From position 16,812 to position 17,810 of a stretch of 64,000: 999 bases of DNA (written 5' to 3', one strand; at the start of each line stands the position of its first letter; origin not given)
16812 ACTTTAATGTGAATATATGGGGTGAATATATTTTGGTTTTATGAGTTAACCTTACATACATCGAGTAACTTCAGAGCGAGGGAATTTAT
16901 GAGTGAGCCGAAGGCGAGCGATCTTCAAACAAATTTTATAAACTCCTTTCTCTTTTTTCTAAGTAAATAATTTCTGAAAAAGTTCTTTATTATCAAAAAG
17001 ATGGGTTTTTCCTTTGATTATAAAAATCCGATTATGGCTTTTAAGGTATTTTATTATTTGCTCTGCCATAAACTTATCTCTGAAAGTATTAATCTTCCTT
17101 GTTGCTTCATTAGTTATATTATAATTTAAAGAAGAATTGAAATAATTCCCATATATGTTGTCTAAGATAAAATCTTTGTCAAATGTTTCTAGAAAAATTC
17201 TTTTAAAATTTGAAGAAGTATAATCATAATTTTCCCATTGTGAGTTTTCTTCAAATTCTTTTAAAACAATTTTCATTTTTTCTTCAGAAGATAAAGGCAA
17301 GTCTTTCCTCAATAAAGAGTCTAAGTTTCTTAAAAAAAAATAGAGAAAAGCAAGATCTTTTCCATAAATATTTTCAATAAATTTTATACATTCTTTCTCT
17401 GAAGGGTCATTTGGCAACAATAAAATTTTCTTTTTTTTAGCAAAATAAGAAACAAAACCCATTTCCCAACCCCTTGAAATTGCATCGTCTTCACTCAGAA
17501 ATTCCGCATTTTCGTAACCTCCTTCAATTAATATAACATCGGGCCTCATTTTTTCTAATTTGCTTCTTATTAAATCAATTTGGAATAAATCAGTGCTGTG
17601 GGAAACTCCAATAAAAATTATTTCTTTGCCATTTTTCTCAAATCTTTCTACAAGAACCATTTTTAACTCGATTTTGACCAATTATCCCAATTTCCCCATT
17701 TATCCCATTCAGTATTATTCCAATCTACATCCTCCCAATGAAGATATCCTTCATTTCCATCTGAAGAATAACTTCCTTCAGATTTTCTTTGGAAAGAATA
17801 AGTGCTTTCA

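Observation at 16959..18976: Candidate archaeal cyclophane-type RiPP operon: rSAM/SPASM enzyme, Trp-rich precursor ending NWSKSS, TraB-like peptidase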

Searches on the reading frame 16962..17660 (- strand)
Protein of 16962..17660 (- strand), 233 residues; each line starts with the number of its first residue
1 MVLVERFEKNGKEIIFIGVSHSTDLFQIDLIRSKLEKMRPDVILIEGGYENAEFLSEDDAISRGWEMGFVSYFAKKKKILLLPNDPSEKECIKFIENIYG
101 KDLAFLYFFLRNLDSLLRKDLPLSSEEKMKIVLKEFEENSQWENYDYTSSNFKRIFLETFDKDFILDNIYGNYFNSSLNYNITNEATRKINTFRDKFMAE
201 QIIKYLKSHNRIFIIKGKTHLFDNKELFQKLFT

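Call 4: search_protein_families(library=pfam, proteins=[window:16962-17660:-], max_evalue=1)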
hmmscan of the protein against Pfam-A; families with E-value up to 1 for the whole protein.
seq(233 aa): 3 families
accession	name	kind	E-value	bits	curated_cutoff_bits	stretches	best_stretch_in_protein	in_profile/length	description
PF04187.18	Cofac_haem_bdg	-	0.00083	19.8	27.7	1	189-221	170-203/213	Haem-binding uptake, Tiki superfamily, ChaN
PF01963.22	TraB_PrgY_gumN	-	0.0014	19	26.8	1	183-231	206-254/263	TraB/PrgY/gumN family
PF08004.16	DUF1699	-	0.057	13.6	33.4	1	144-211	51-119/130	Protein of unknown function (DUF1699)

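Call 5: search_protein_families(library=ncbifam, proteins=[window:16962-17660:-], max_evalue=1)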
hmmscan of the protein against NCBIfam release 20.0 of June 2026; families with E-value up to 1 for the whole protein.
seq(233 aa): 1 family
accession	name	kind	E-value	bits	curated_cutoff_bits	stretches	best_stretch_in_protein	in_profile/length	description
NF005257.0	PRK06762.3-2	equivalog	0.087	12.6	202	1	162-199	93-130/170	hypothetical protein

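Call 28: search_solved_structures(query=window:16962-17660:-, max_evalue=10)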
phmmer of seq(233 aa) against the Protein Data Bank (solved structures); distinct sequences matched with E-value up to 10: 3.
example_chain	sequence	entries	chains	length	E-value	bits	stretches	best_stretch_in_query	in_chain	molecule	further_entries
9pjb_A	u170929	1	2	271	0.32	13.9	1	199-231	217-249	MHETase MHT043-5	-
3d3a_A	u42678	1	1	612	0.89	12.4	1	62-107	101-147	Beta-galactosidase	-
6eon_A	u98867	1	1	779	1.2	12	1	62-107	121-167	Beta-galactosidase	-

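Call 38: find_homologous_proteins(query=window:16962-17660:-, max_evalue=0.01)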
Query seq(233 aa) (233 aa): 2 proteins with E <= 0.01 among 225 candidates.
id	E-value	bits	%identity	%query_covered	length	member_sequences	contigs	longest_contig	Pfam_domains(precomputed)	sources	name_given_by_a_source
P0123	3.2e-147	506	100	100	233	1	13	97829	-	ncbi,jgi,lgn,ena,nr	ncbi:hypothetical protein J4407_00530 [Candidatus Pacearchaeota archaeon]|nr:hypothetical protein [C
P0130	3.5e-76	274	57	99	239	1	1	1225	-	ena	-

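Call 39: find_encoding_contigs(protein=P0130, flank=3000, max_places=3)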
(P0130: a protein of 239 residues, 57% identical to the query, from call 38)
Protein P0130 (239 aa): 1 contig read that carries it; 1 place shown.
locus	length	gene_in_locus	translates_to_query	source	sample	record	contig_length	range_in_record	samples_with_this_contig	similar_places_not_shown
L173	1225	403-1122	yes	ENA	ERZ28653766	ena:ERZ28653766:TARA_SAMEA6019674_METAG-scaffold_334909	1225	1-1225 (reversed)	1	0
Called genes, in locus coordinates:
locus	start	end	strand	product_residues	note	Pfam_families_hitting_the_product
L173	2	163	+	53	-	?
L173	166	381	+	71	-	-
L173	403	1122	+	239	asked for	-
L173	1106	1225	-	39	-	?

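Call 47: search_protein_representatives(protein=window:16962-17660:-)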
Query: 233 residues. Proteins with E-value up to 0.001 (for the whole library): 450; up to 1e-10: 90; up to 1e-30: 20. The best 150 are listed.
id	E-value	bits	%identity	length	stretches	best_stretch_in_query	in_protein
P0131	6.4e-55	202.6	45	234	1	3-231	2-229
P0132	9.3e-50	185.7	42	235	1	2-227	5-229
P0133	4.0e-49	183.6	38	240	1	4-232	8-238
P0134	9.8e-47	175.8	39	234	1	3-231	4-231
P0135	2.4e-46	174.6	42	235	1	4-230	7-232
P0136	5.3e-45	170.2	43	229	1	11-232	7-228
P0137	1.3e-43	165.6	43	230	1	4-231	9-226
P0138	1.3e-42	162.4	40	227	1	8-231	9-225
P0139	1.4e-42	162.3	40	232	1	3-232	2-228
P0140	1.6e-42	162.1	41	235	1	4-231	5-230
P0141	5.7e-41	157.0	38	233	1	3-231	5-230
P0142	1.5e-39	152.4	41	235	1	5-227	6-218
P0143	1.5e-38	149.1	39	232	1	8-226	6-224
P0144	6.0e-38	147.1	38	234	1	3-230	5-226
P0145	6.8e-38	146.9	36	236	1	4-226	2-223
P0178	2.0e-14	70.2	30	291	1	4-232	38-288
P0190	1.4e-12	64.1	28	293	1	6-232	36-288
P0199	8.2e-12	61.6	24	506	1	11-222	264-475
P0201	9.3e-12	61.5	30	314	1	8-225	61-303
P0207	1.9e-11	60.5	29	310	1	13-231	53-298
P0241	2.3e-09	53.6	25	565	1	42-231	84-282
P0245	3.0e-09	53.2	25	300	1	11-227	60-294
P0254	5.0e-09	52.5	27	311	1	7-232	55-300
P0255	5.3e-09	52.4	28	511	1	7-231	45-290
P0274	1.6e-08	50.9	30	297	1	30-232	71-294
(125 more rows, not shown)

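Call 49: search_protein_families(library=pfam, alignment_id=A4, max_evalue=0.01)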
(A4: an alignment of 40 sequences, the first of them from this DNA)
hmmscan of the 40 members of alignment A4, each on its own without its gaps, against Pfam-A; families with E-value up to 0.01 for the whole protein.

A. member 1, seq(233 aa): 2 families
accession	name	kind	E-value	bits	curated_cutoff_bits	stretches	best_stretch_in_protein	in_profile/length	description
PF04187.18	Cofac_haem_bdg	-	0.00083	19.8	27.7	0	189-221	170-203/213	Haem-binding uptake, Tiki superfamily, ChaN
PF01963.22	TraB_PrgY_gumN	-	0.0014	19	26.8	1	183-231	206-254/263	TraB/PrgY/gumN family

B. families by the number of members that match (of 40 scanned): 8 families
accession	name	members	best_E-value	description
PF01963.22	TraB_PrgY_gumN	10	0.00012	TraB/PrgY/gumN family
PF04187.18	Cofac_haem_bdg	1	0.00083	Haem-binding uptake, Tiki superfamily, ChaN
PF18950.5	DUF5694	1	0.0028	Family of unknown function (DUF5694)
PF17365.7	DUF5390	1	0.0046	Family of unknown function (DUF5390)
PF03808.19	Glyco_tran_WecG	1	0.0051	Glycosyl transferase WecG/TagA/CpsF family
PF22614.2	Slo-like_RCK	1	0.0056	Calcium-activated potassium channel slowpoke-like RCK domain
PF00465.25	Fe-ADH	1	0.0082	Iron-containing alcohol dehydrogenase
PF10876.14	Phage_TAC_9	1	0.0093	Phage tail assembly chaperone protein, TAC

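Call 51: find_encoding_contigs(protein=P0131, flank=3000, max_places=3)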
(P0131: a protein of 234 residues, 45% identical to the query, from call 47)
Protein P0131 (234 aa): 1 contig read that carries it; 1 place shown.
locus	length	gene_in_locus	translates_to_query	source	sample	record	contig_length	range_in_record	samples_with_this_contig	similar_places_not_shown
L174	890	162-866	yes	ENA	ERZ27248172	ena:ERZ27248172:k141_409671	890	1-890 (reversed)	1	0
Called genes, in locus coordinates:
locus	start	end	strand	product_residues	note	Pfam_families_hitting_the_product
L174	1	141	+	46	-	?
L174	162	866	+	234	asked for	-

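Call 53: find_encoding_contigs(protein=P0132, flank=3000, max_places=3)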
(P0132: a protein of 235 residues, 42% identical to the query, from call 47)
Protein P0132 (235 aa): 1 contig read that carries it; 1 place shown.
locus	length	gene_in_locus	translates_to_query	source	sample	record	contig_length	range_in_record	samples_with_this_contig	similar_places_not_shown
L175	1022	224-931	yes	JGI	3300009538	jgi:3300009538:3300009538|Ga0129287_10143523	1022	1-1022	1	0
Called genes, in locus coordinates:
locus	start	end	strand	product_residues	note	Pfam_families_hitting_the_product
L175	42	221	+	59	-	-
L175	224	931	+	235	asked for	-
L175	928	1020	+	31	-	?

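Call 54: find_encoding_contigs(protein=P0133, flank=3000, max_places=3)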
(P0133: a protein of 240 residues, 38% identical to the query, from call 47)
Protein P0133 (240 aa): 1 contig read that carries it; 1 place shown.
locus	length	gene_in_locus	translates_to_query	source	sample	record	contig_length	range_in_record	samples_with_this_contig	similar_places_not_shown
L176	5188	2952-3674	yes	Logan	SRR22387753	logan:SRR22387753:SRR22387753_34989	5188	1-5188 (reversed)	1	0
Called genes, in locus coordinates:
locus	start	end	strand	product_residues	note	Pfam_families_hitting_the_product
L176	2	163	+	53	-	?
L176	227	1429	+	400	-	PF04894:Nre_N, PF04895:Nre_C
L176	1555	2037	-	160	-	-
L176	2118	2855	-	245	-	PF04402:SIMPL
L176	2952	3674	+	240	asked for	-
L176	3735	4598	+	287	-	PF01464:SLT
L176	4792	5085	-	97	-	PF00076:RRM_1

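Call 57: predict_structure(alignment_id=A4)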
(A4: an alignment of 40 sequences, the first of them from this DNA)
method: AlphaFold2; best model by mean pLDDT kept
length: 233 residues; sequences in the alignment: 40
mean_pLDDT: 96.5   pTM: 0.90
mean pLDDT of the five models: 96.5, 96.3, 96.0, 96.0, 95.5
residues with pLDDT >= 90: 221; 70-90: 12; 50-70: 0; < 50: 0
segments of 3 or more residues with pLDDT < 50: none
pLDDT, mean of each block of 10 residues (from residue 1): 93 96 96 98 97 98 97 98 98 98 99 96 98 98 98 99 97 96 98 95 96 96 88 78
secondary structure, 60 per line:
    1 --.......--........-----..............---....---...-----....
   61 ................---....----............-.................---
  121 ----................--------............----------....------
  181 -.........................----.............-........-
elements in order: E3-9 E12-19 H25-38 E42-45 H57-76 E80-83 H88-99 H101-117 H125-140 H149-160 H171-174 H182-206 E211-217 H218-223 H225-232

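Call 60: fold_search(model_id=the predicted structure, library=pdb)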
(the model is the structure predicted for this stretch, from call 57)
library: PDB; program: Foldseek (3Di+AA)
matches with E <= 10: 350; with E <= 0.001: 0
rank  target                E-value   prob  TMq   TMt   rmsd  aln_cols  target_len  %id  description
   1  7w5z_E                1.5e-03  1.00  0.45  0.29  14.9       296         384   12  Cryo-EM structure of Tetrahymena thermophila mitochondrial complex IV, composite dimer model (released 2022-04-06)
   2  6xcs_A                7.1e-03  0.92  0.32  0.21  11.8       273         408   14  Erythromycin esterase mutant EreC H289N in its open conformation (released 2021-02-17)
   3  8b6h_DQ               4.2e-02  0.97  0.47  0.31  11.8       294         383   11  Cryo-EM structure of cytochrome c oxidase dimer (complex IV) from respiratory supercomplex of Tetrahymena thermophila (released 2023-03-29)
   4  8ih8_A                2.1e-01  0.82  0.24  0.44   6.1        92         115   14  anti-sigmaF factor and Anti-sigmaF factor antagonist complex(usfx-RsfB) (released 2024-02-28)
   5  4rrf_B                2.1e-01  0.41  0.18  0.27  12.3       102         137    8  Editing domain of threonyl-tRNA synthetase from Methanococcus jannaschii with L-Ser3AA (released 2015-07-15)
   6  6m36_D                2.5e-01  0.44  0.22  0.43  10.7       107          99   17  The crystal structure of B. subtilis RsbV/RsbW complex in the monoclinic crystal form (released 2020-07-15)
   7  5k24_B                2.5e-01  0.25  0.21  0.31  15.5       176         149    8  Crystal structure of the complex between phosphatase PRL-2 in the oxidized state with the Bateman domain of murine mag (released 2016-10-12)
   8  4qtp_D                2.8e-01  0.21  0.20  0.32  14.1       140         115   12  Crystal Structure of an Anti-sigma Factor Antagonist from Mycobacterium paratuberculosis (released 2014-07-16)
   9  8wet_A                2.8e-01  0.09  0.18  0.11  15.1       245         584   12  The cryo-EM structure of TdpAB complex (released 2025-01-22)
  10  4qtp_A                2.9e-01  0.21  0.20  0.32  14.1       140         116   12  Crystal Structure of an Anti-sigma Factor Antagonist from Mycobacterium paratuberculosis (released 2014-07-16)
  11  4qtp_B                3.1e-01  0.28  0.20  0.33  10.0       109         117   12  Crystal Structure of an Anti-sigma Factor Antagonist from Mycobacterium paratuberculosis (released 2014-07-16)
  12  4s0l                  3.6e-01  0.25  0.18  0.26  11.7       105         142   10  Biphenylalanine modified threonyl-tRNA synthetase from Pyrococcus abyssi: I11BIF, Y79V, and F123V mutant (released 2015-03-18)
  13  2h7f_X                3.6e-01  0.18  0.21  0.16  14.3       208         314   12  Structure of variola topoisomerase covalently bound to DNA (released 2006-08-15)
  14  2plr_A                4.3e-01  0.06  0.15  0.16  15.8       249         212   12  Crystal structure of dTMP kinase (st1543) from Sulfolobus Tokodaii Strain7 (released 2008-04-22)
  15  1vc1_A                5.1e-01  0.35  0.23  0.40  10.1       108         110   13  Crystal structure of the TM1442 protein from Thermotoga maritima, a homolog of the Bacillus subtilis general stress re (released 2004-09-28)
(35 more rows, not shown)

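Call 61: search_protein_families(library=pfam, proteins=[P0199, P0241, P0255, P0201, P0207, P0245, P0254, P0274, P0178, P0190], max_evalue=0.01)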
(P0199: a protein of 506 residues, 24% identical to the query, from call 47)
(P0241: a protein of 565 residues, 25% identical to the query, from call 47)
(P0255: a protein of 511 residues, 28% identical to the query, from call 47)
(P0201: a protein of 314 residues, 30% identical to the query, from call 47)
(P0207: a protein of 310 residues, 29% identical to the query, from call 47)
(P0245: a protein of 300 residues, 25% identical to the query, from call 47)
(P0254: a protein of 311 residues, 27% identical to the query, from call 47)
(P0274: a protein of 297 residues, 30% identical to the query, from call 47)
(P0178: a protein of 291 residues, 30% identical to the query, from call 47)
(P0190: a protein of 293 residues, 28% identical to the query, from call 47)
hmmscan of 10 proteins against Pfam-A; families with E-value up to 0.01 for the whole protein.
P0199 (506 aa): 1 family
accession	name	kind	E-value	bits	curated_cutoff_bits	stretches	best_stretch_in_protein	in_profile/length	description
PF07617.17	DUF1579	-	2e-06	28.2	25.2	1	71-210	8-153/155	Protein of unknown function (DUF1579)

P0241 (565 aa): 0 families

P0255 (511 aa): 1 family
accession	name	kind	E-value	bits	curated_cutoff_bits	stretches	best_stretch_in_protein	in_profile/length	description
PF01963.22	TraB_PrgY_gumN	-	6e-05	23.5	26.8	1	236-290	200-254/263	TraB/PrgY/gumN family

P0201 (314 aa): 0 families

P0207 (310 aa): 0 families

P0245 (300 aa): 0 families

P0254 (311 aa): 1 family
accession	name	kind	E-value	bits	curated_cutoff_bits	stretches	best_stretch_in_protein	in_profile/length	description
PF01963.22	TraB_PrgY_gumN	-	5e-06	27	26.8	1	245-299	200-254/263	TraB/PrgY/gumN family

P0274 (297 aa): 1 family
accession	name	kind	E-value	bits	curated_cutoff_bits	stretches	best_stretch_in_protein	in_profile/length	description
PF01963.22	TraB_PrgY_gumN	-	0.00016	22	26.8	1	245-294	206-255/263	TraB/PrgY/gumN family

P0178 (291 aa): 1 family
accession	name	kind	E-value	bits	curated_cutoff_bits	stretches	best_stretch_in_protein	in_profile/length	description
PF01963.22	TraB_PrgY_gumN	-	0.0034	17.7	26.8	0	250-281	217-248/263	TraB/PrgY/gumN family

P0190 (293 aa): 1 family
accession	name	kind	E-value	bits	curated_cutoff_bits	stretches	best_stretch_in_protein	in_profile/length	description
PF01963.22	TraB_PrgY_gumN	-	0.0016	18.8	26.8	1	35-280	3-247/263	TraB/PrgY/gumN family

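Call 76: find_encoding_contigs(protein=P0134, flank=2500, max_places=2)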
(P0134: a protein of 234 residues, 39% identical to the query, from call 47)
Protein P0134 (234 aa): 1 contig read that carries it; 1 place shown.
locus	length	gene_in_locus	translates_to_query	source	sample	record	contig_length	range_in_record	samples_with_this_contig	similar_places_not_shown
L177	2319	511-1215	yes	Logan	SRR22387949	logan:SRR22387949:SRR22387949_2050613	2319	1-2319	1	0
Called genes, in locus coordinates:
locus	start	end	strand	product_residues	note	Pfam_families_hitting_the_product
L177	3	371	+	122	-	?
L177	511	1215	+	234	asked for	-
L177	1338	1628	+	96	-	PF01909:NTP_transf_2, PF18765:Polbeta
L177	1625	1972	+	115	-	PF01934:HepT-like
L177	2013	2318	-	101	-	?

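Call 77: find_encoding_contigs(protein=P0135, flank=2500, max_places=2)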
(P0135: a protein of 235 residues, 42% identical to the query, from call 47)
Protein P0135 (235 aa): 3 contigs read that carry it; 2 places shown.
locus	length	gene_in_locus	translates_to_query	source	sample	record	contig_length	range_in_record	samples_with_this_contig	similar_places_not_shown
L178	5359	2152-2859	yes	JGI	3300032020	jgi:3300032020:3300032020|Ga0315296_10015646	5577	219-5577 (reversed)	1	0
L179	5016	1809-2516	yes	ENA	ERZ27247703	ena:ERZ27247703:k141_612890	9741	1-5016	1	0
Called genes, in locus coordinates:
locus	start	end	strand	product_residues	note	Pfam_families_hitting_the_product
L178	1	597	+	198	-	?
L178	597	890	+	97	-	PF00428:Ribosomal_60s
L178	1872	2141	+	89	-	-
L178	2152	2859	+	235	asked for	-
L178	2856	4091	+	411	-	PF13353:Fer4_12, PF04055:Radical_SAM, PF13186:SPASM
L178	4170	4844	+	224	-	-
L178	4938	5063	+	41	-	-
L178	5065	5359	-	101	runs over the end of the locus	-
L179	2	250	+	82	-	?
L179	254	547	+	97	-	PF00428:Ribosomal_60s (weak)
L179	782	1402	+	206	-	PF03161:LAGLIDADG_2 (faint), PF14528:LAGLIDADG_3 (faint)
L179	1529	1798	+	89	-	-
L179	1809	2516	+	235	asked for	-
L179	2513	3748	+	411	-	PF13353:Fer4_12, PF04055:Radical_SAM, PF13186:SPASM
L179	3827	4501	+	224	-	-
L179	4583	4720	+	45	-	-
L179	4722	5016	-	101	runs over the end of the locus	-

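Call 78: find_encoding_contigs(protein=P0136, flank=2500, max_places=2)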
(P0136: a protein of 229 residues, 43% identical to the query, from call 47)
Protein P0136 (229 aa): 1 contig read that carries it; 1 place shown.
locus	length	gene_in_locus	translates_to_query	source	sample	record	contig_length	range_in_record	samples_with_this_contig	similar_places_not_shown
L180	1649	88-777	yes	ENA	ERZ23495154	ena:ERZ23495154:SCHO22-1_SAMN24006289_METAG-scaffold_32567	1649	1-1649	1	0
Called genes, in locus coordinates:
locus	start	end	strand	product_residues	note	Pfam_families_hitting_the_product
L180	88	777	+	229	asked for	-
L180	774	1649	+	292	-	?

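Call 80: search_protein_families(library=ncbifam, proteins=[L178:2856-4091:+, L178:4170-4844:+, L178:1872-2141:+, L175:42-221:+], max_evalue=0.01)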
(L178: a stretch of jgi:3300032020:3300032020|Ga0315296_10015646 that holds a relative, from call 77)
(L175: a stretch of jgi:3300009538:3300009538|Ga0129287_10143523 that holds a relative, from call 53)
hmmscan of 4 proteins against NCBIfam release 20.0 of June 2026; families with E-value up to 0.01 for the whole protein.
L178:2856-4091:+ (411 aa): 81 families (the best 25 are shown)
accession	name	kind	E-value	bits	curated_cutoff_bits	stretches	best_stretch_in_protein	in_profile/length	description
TIGR04163.1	rSAM_cobopep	equivalog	4.4e-55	187.1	375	1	49-397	62-419/428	peptide-modifying radical SAM enzyme CbpB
NF047865.1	rSAM_PapB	equivalog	5.2e-55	187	340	1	51-368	3-319/330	PapB family radical SAM/SPASM ranthipeptide maturase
TIGR03942.1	sulfatase_rSAM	equivalog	5.9e-49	167.1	349.45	1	53-395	3-355/363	anaerobic sulfatase maturase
TIGR04064.1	rSAM_nif11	equivalog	4.4e-44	150.9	518.7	1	48-400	75-436/459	nif11-like peptide radical SAM maturase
NF041298.1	rSAM_mat_DynA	equivalog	1.3e-43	149.3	450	1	59-394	9-350/356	dynobactin maturation radical SAM/SPASM protein DynA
NF010321.0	PRK13758.1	equivalog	7.6e-43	147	441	1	51-393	5-358/370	anaerobic sulfatase-maturase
TIGR03906.1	quino_hemo_SAM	equivalog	4.3e-42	144.3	453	1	50-388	93-438/467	quinohemoprotein amine dehydrogenase maturation protein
TIGR03974.1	rSAM_six_Cys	equivalog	4.3e-41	141.2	425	1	49-388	95-440/451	thioether cross-link-forming SCIFF peptide maturase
NF041707.1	rSAM_YhhB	equivalog_domain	5e-36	124.4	445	1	53-391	4-359/369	cyclophane-forming radical SAM/SPASM peptide maturase YhhB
TIGR03978.1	rSAM_paired_1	equivalog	9.8e-36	123.5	370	1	28-397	65-451/466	His-Xaa-Ser system radical SAM maturase HxsB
NF040492.1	not_ScfB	exception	9.2e-34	117.1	855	1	51-367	95-417/450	ScfB-related radical SAM/SPASM orphan maturase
TIGR04083.1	rSAM_pep_methan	hypoth_equivalog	8.7e-33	113.7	300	1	60-393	9-339/376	TIGR04083 family peptide-modifying radical SAM enzyme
TIGR04068.1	rSAM_ocin_clost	equivalog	4.2e-32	111.6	500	1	49-388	82-444/462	Cys-rich peptide radical SAM maturase CcpM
NF041718.1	rSAM_phane_AMC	equivalog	1.4e-31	109.8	425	1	52-372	7-334/362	cyclophane-forming radical SAM peptide maturase AmcB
TIGR04280.1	geopep_mat_rSAM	hypoth_equivalog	1e-30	107.1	400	1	51-380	86-407/428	geopeptide radical SAM maturase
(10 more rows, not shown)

L178:4170-4844:+ (224 aa): 0 families

L178:1872-2141:+ (89 aa): 0 families

L175:42-221:+ (59 aa): 0 families
